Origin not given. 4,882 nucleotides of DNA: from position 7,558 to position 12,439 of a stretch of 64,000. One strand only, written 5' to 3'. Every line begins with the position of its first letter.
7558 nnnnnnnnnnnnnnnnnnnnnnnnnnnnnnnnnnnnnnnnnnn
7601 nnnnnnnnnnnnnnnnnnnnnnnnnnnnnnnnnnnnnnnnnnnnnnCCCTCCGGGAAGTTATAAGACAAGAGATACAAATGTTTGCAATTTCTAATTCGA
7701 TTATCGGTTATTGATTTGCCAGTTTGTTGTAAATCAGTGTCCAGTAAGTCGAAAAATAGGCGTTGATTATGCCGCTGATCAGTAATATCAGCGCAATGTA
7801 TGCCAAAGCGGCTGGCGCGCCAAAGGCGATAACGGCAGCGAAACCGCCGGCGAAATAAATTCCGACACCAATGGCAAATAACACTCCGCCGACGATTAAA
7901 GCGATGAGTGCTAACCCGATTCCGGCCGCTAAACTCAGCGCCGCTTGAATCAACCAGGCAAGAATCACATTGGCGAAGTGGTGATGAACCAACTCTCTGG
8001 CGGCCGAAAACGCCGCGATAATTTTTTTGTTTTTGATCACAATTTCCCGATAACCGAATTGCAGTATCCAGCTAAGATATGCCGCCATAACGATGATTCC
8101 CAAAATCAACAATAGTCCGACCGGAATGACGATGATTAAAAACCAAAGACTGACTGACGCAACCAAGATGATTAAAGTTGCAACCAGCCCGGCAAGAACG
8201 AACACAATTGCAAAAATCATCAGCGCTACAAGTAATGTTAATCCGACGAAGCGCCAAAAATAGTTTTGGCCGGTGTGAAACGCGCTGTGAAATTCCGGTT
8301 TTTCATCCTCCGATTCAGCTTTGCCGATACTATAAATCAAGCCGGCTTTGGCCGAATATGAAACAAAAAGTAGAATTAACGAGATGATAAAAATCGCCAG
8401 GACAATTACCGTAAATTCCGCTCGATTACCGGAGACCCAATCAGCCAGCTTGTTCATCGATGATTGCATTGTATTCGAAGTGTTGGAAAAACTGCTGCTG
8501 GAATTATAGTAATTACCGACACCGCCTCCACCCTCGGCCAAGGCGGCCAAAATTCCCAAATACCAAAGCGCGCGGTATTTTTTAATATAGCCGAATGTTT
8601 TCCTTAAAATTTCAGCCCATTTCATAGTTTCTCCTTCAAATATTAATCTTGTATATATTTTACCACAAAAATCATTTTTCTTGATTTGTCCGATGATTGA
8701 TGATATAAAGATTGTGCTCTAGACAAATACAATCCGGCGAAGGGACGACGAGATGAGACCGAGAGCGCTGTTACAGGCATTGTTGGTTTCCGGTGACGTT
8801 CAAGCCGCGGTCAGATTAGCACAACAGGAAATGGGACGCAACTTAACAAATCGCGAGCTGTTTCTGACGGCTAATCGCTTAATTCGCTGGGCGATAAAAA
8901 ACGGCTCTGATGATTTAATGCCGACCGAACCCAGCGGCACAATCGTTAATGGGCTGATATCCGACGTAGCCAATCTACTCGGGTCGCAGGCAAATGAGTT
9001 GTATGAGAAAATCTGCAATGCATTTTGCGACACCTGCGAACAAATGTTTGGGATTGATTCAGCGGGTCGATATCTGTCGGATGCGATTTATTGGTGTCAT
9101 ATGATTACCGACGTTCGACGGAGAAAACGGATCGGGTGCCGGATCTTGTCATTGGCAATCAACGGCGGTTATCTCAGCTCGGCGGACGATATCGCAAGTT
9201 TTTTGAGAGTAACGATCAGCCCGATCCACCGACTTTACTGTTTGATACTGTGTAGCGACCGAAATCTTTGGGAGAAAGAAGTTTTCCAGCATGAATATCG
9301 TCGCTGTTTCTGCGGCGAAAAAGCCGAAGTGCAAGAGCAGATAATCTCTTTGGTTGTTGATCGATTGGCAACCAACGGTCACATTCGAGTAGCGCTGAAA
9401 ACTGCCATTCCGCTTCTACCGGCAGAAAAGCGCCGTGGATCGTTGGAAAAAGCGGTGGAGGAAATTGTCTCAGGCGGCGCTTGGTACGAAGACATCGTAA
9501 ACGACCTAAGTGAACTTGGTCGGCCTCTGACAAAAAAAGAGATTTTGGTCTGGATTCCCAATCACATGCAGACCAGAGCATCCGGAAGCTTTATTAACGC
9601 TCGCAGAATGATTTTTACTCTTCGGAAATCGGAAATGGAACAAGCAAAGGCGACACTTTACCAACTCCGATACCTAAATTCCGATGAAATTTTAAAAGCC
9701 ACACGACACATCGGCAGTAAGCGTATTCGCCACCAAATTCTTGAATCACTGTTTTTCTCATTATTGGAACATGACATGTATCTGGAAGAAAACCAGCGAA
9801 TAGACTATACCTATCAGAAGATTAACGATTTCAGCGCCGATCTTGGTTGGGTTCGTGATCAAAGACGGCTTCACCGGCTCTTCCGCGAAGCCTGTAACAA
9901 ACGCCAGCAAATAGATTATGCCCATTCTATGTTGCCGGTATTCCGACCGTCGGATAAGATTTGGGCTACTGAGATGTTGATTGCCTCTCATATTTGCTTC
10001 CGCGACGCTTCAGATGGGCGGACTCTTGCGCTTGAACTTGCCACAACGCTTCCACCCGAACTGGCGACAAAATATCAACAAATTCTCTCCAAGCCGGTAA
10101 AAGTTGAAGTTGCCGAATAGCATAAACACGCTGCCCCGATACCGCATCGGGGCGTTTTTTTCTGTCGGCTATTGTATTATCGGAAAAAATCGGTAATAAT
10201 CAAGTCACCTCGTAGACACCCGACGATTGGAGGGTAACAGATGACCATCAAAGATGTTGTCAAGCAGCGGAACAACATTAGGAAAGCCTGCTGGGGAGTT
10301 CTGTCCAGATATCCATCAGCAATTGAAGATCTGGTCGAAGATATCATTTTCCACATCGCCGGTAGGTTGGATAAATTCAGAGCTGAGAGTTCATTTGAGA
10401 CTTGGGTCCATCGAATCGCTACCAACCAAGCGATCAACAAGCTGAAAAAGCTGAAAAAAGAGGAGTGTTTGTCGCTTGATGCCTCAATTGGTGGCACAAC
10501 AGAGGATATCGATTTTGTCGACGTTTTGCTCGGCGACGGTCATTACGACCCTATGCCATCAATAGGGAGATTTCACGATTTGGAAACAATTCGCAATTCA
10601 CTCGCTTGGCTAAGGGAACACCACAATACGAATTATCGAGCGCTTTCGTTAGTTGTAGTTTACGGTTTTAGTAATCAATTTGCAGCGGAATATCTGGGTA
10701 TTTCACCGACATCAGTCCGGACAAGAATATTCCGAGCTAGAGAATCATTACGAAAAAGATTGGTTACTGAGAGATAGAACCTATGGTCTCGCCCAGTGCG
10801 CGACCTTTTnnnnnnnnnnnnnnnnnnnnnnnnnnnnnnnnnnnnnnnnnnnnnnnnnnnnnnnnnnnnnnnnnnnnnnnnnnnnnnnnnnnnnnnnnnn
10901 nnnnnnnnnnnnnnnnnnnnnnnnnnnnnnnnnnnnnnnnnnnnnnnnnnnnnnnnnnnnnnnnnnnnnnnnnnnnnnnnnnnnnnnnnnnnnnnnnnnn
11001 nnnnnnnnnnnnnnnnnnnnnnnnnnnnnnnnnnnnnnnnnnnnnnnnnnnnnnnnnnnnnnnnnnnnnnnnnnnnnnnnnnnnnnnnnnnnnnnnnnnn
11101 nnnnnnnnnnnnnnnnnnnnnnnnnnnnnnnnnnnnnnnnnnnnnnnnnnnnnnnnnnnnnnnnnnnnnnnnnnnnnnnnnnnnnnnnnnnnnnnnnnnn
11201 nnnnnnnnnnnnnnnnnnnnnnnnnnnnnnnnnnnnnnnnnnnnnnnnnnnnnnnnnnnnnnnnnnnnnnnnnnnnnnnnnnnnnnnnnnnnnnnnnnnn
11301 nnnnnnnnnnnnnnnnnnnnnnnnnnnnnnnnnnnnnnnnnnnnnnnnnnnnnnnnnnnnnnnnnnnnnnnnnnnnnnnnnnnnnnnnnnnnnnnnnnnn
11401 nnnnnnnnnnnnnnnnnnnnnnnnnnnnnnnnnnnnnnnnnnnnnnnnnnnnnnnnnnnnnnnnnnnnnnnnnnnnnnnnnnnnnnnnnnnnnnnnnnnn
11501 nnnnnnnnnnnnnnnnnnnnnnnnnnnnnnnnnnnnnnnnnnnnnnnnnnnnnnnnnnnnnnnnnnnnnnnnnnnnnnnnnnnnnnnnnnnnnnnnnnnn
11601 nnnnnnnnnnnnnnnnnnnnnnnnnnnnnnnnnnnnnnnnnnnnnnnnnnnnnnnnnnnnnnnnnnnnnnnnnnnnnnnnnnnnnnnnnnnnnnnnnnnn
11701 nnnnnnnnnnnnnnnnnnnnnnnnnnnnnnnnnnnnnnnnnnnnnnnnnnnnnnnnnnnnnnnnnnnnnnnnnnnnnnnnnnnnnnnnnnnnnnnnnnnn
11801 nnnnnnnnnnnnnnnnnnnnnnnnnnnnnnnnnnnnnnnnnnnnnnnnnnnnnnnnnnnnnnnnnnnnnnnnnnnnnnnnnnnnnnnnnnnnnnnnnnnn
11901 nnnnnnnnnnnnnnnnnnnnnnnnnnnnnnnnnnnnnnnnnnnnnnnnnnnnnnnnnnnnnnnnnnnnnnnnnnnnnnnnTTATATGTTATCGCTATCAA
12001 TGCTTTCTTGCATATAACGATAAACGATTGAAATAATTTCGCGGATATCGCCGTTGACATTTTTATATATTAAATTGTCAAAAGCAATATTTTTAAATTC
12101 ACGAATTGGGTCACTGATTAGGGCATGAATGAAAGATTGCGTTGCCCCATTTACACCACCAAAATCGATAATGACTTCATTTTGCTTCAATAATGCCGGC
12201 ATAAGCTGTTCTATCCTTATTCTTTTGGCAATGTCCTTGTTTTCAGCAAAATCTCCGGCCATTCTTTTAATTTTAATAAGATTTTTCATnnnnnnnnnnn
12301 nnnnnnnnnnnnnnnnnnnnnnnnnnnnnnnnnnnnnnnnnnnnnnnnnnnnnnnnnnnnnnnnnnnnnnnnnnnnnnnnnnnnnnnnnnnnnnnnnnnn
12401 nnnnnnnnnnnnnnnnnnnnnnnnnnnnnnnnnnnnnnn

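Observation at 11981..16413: Two STAS-like (DUF4325) + GHKL-ATPase gene pairs, one fused to an HTH, bracketing an AbiE cassette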

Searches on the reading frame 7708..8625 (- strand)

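Call 79: search_protein_families(library=padloc, proteins=[window:7708-8625:-], max_evalue=0.01)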
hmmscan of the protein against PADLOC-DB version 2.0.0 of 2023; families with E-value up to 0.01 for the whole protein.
window:7708-8625:- (305 aa): 0 families

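Call 80: search_protein_families(library=pfam, proteins=[window:7708-8625:-], max_evalue=0.01)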
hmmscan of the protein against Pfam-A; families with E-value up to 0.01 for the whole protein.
window:7708-8625:- (305 aa): 2 families
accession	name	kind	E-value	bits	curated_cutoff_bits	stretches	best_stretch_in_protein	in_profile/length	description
PF24400.1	DUF7544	-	2.1e-08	34.2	27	1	23-298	29-291/302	Family of unknown function (DUF7544)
PF25231.1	DUF7847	-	0.0011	18.7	28.7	1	77-228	40-190/252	Domain of unknown function (DUF7847)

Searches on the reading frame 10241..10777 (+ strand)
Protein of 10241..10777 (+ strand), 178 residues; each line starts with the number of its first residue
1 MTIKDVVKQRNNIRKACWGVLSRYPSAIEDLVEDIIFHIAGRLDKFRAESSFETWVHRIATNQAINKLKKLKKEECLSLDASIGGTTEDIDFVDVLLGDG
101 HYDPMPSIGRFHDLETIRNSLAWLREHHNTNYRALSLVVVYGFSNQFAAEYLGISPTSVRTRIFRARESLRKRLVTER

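Call 3: search_protein_families(library=pfam, proteins=[window:10241-10777:+], max_evalue=0.1)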
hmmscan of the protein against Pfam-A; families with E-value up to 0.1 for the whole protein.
window:10241-10777:+ (178 aa): 7 families
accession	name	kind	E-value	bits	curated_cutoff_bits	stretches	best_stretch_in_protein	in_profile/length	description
PF04542.20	Sigma70_r2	-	1e-09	38.5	24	1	22-73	17-70/71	Sigma-70 region 2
PF08281.18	Sigma70_r4_2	-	2.5e-08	33.9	25.7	1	134-170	18-54/54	Sigma-70, region 4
PF07638.17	Sigma70_ECF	-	0.012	16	21.1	1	113-174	122-183/185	ECF sigma factor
PF04545.22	Sigma70_r4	-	0.017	15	24.1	1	146-172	24-50/50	Sigma-70, region 4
PF08906.16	T6SS_Tdi1_C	-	0.055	13.8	27.4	0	44-78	9-43/75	T6SS immunity protein Tdi1, C-terminal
PF07022.19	Phage_CI_repr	-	0.069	13.9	22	0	136-169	5-39/65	Bacteriophage CI repressor helix-turn-helix domain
PF00126.33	HTH_1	-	0.077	13.4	26.6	0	148-176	19-47/60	Bacterial regulatory helix-turn-helix protein, lysR family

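Call 5: search_protein_families(library=ncbifam, proteins=[window:10241-10777:+], max_evalue=0.1)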
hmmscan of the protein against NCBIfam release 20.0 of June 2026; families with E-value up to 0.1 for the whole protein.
window:10241-10777:+ (178 aa): 72 families (the best 25 are shown)
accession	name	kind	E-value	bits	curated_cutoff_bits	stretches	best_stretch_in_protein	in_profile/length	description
NF007223.0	PRK09641.1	equivalog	6e-17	62.1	209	1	10-175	28-185/187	RNA polymerase sigma factor SigW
NF008888.0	PRK11922.1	equivalog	4e-16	59.4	204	1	26-175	55-197/231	RNA polymerase sigma factor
TIGR02937.1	sigma70-ECF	superfamily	2.5e-14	53.2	42.9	1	13-174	14-165/165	sigma-70 family RNA polymerase sigma factor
TIGR02948.1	SigW_bacill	equivalog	1.1e-13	51.7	243.1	1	11-174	29-184/187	RNA polymerase sigma factor SigW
TIGR02959.1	SigZ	equivalog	6e-13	49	168.65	2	129-176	103-150/170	RNA polymerase sigma factor SigZ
NF009171.0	PRK12518.1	equivalog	1.7e-12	47.6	208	1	26-175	51-185/191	RNA polymerase sigma factor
TIGR02950.1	SigM_subfam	subfamily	9.8e-12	45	147.95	1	28-174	27-158/159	RNA polymerase sigma factor, SigM family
NF006089.0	PRK08241.1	subfamily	2.6e-11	43.2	240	1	8-173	30-203/343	RNA polymerase subunit sigma-70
NF004113.0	PRK05602.1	equivalog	4.2e-11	42.9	208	2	27-75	71-120/211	RNA polymerase sigma factor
TIGR02939.1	RpoE_Sigma70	equivalog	6.6e-11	42.6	236.15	1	22-174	41-186/190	RNA polymerase sigma factor RpoE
NF007215.0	PRK09637.1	equivalog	8.9e-11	42.1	212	2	26-80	26-80/181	RNA polymerase sigma factor SigZ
TIGR02960.1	SigX5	hypoth_equivalog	1.4e-10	40.9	264.75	1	7-174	12-190/322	RNA polymerase sigma-70 factor, TIGR02960 family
NF009168.0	PRK12515.1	subfamily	8.9e-10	38.4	236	1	23-174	44-179/189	RNA polymerase sigma factor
NF007216.0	PRK09638.1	equivalog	9e-10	38.6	194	1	25-77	42-94/180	RNA polymerase sigma factor SigY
NF009164.0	PRK12511.1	equivalog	9.2e-10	38.3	185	2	4-74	8-77/182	RNA polymerase sigma factor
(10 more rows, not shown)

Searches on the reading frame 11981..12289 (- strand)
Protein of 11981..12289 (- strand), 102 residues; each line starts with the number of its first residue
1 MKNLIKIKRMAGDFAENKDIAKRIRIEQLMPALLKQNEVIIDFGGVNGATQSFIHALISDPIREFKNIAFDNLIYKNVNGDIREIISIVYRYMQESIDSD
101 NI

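Call 3: search_protein_families(library=pfam, proteins=[window:11981-12289:-], max_evalue=0.1)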
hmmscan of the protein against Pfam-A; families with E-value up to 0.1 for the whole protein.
window:11981-12289:- (102 aa): 1 family
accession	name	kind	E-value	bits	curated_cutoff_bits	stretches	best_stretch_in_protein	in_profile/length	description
PF14213.11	DUF4325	-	7.6e-11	42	23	1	21-82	2-63/64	STAS-like domain of unknown function (DUF4325)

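Call 4: search_protein_families(library=padloc, proteins=[window:11981-12289:-], max_evalue=0.1)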
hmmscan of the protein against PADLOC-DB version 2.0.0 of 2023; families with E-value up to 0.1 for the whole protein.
window:11981-12289:- (102 aa): 0 families

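Call 5: search_protein_families(library=ncbifam, proteins=[window:11981-12289:-], max_evalue=0.1)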
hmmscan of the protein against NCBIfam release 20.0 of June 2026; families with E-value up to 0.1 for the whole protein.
window:11981-12289:- (102 aa): 1 family
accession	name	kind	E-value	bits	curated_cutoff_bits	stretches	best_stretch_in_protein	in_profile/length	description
TIGR00971.1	3a0106s03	subfamily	0.0034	16.7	155.5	1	14-86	151-219/315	sulfate ABC transporter substrate-binding protein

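Call 16: search_solved_structures(query=window:11981-12289:-, max_evalue=10, show_alignments=2)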
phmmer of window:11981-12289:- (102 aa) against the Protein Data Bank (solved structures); distinct sequences matched with E-value up to 10: 1.
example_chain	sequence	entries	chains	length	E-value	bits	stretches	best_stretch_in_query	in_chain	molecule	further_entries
6yle_K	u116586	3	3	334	1.3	12.5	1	17-58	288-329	Pre-rRNA-processing protein IPI1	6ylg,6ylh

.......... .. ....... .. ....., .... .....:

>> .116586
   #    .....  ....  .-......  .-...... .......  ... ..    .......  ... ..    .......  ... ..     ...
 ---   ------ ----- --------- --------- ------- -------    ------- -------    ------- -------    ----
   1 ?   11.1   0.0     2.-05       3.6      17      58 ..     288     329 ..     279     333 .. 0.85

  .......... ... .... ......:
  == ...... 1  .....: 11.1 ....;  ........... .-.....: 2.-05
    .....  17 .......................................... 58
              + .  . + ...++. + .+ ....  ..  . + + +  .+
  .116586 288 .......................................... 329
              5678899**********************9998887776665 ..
